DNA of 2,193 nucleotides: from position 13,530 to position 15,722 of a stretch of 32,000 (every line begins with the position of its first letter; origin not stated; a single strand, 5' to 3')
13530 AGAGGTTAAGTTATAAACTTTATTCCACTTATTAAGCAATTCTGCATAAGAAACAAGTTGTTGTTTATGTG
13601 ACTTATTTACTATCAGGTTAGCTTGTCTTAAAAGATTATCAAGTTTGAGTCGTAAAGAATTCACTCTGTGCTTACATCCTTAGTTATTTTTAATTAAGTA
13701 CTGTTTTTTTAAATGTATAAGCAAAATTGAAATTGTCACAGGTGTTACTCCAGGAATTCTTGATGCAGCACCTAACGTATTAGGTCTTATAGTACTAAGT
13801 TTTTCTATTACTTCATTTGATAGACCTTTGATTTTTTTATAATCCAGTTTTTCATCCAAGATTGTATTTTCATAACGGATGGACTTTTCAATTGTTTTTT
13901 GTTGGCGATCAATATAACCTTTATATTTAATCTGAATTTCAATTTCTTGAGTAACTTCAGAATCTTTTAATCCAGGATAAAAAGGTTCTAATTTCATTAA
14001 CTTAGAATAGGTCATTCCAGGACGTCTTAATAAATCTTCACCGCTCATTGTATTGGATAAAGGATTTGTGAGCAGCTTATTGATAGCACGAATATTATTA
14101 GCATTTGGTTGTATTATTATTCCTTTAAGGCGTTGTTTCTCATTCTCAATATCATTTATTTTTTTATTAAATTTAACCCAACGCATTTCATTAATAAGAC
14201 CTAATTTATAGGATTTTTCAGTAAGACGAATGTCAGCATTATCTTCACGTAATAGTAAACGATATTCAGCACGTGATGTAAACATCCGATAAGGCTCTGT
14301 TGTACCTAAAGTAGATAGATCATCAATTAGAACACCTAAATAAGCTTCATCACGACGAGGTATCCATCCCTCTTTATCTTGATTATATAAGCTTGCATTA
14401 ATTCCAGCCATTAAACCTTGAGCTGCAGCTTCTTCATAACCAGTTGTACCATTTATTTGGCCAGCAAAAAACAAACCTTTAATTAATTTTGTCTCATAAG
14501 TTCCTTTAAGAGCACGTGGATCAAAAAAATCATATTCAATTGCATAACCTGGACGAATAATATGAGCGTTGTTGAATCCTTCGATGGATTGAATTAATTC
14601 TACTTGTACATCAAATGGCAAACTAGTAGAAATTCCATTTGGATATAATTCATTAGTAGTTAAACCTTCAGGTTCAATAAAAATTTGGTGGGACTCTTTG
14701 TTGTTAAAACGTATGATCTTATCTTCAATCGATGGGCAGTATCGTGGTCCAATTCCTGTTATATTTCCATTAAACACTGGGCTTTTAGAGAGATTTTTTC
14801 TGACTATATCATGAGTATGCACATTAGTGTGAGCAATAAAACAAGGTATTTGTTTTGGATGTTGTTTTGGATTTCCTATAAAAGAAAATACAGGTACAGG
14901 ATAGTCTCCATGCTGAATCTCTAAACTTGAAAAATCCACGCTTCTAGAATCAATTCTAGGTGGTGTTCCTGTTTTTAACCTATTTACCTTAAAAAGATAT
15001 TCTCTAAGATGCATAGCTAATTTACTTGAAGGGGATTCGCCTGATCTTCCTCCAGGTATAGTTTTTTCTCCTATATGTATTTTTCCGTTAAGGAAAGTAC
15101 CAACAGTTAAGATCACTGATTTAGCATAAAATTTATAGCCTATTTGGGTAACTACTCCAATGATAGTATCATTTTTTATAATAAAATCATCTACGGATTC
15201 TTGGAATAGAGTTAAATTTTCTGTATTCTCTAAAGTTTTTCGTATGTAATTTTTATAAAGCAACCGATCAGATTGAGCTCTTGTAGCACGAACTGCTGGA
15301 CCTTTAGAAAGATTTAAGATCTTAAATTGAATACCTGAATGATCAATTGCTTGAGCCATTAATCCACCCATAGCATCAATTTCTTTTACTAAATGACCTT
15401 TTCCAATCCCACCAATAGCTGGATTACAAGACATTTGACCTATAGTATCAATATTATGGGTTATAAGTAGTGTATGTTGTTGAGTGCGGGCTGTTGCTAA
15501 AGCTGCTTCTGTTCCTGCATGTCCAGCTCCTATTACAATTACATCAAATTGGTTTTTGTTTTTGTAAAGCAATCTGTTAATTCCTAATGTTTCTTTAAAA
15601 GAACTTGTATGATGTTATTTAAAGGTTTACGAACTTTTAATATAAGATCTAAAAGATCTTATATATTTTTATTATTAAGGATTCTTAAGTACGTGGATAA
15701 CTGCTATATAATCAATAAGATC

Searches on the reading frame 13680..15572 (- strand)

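Call 40: search_protein_families(library=ncbifam, proteins=[P0001, L005:4449-4988:+])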
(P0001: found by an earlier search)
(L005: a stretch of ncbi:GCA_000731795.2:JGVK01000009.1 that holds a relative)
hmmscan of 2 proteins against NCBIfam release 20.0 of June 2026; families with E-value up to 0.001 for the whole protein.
P0001 (181 aa): 15 families
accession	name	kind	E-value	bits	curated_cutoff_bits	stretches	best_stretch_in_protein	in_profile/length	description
NF004404.0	PRK05758.2-5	equivalog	8.2e-45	153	221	1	1-178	1-176/177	F0F1 ATP synthase subunit delta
TIGR01145.1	ATP_synt_delta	equivalog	4.8e-43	147.4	57.5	1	9-176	2-171/172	ATP synthase F1 subunit delta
NF004402.0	PRK05758.2-2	equivalog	1e-41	142.9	115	1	7-178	6-178/179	F0F1 ATP synthase subunit delta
NF004403.0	PRK05758.2-4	equivalog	5e-24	85.4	148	1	6-178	4-177/180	F0F1 ATP synthase subunit delta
NF009975.0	PRK13436.1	equivalog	1.9e-20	73.7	129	1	6-179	5-179/180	F0F1 ATP synthase subunit delta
NF004406.0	PRK05758.3-2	equivalog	2.2e-20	73.3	172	1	10-178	13-183/186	F0F1 ATP synthase subunit delta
NF009967.0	PRK13430.1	equivalog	2e-19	69.9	200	1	2-178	93-270/271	F0F1 ATP synthase subunit delta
NF004401.0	PRK05758.2-1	equivalog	1.3e-16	61.3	116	1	5-175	5-175/178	F0F1 ATP synthase subunit delta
NF006291.0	PRK08474.1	equivalog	9.5e-16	57.9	95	1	7-157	4-150/176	F0F1 ATP synthase subunit delta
NF009969.0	PRK13434.1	equivalog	2.8e-15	56.7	179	1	6-174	4-170/186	F0F1 ATP synthase subunit delta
NF004399.0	PRK05758.1-1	equivalog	6.9e-15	55.4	160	1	7-173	3-171/179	F0F1 ATP synthase subunit delta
NF009976.0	PRK13441.1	equivalog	2.2e-13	50.4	153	1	10-175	8-175/182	F0F1 ATP synthase subunit delta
NF009964.0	PRK13429.1-3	equivalog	1.4e-09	38.1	154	1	11-179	9-178/180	F0F1 ATP synthase subunit delta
NF009961.0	PRK13428.1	equivalog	3.6e-08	33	328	1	2-169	265-435/445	F0F1 ATP synthase subunit B/delta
TIGR03321.1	alt_F1F0_F0_B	exception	5.3e-05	23.1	224.7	1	109-173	177-241/246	alternate F1F0 ATPase, F0 subunit B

L005:4449-4988:+ (179 aa): 15 families
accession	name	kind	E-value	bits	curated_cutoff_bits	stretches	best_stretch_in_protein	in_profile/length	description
NF004404.0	PRK05758.2-5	equivalog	2.6e-64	216.5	221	1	1-179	1-177/177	F0F1 ATP synthase subunit delta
NF004402.0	PRK05758.2-2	equivalog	3.8e-51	173.7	115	1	1-178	1-178/179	F0F1 ATP synthase subunit delta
TIGR01145.1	ATP_synt_delta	equivalog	1.2e-47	162.3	57.5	1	7-177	1-172/172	ATP synthase F1 subunit delta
NF004403.0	PRK05758.2-4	equivalog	7.3e-19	68.5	148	1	5-177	4-176/180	F0F1 ATP synthase subunit delta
NF009975.0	PRK13436.1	equivalog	1.3e-17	64.4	129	1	1-175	1-175/180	F0F1 ATP synthase subunit delta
NF009976.0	PRK13441.1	equivalog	8.6e-17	61.5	153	1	4-174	3-173/182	F0F1 ATP synthase subunit delta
NF004406.0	PRK05758.3-2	equivalog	1.6e-16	60.7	172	1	9-174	13-179/186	F0F1 ATP synthase subunit delta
NF006291.0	PRK08474.1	equivalog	4.8e-16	58.9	95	1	5-162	3-155/176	F0F1 ATP synthase subunit delta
NF009967.0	PRK13430.1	equivalog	2.6e-14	53.1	200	1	60-175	152-267/271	F0F1 ATP synthase subunit delta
NF009969.0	PRK13434.1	equivalog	4.7e-12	46.2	179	1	66-170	63-166/186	F0F1 ATP synthase subunit delta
NF004401.0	PRK05758.2-1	equivalog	6.9e-12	45.9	116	1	73-172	72-172/178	F0F1 ATP synthase subunit delta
NF004399.0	PRK05758.1-1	equivalog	5.6e-10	39.4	160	1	6-170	3-168/179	F0F1 ATP synthase subunit delta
NF009964.0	PRK13429.1-3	equivalog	1e-08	35.3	154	1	11-175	10-174/180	F0F1 ATP synthase subunit delta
NF009961.0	PRK13428.1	equivalog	1e-05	24.9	328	1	109-171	375-437/445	F0F1 ATP synthase subunit B/delta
TIGR03321.1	alt_F1F0_F0_B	exception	5.3e-05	23.1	224.7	1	110-174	178-242/246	alternate F1F0 ATPase, F0 subunit B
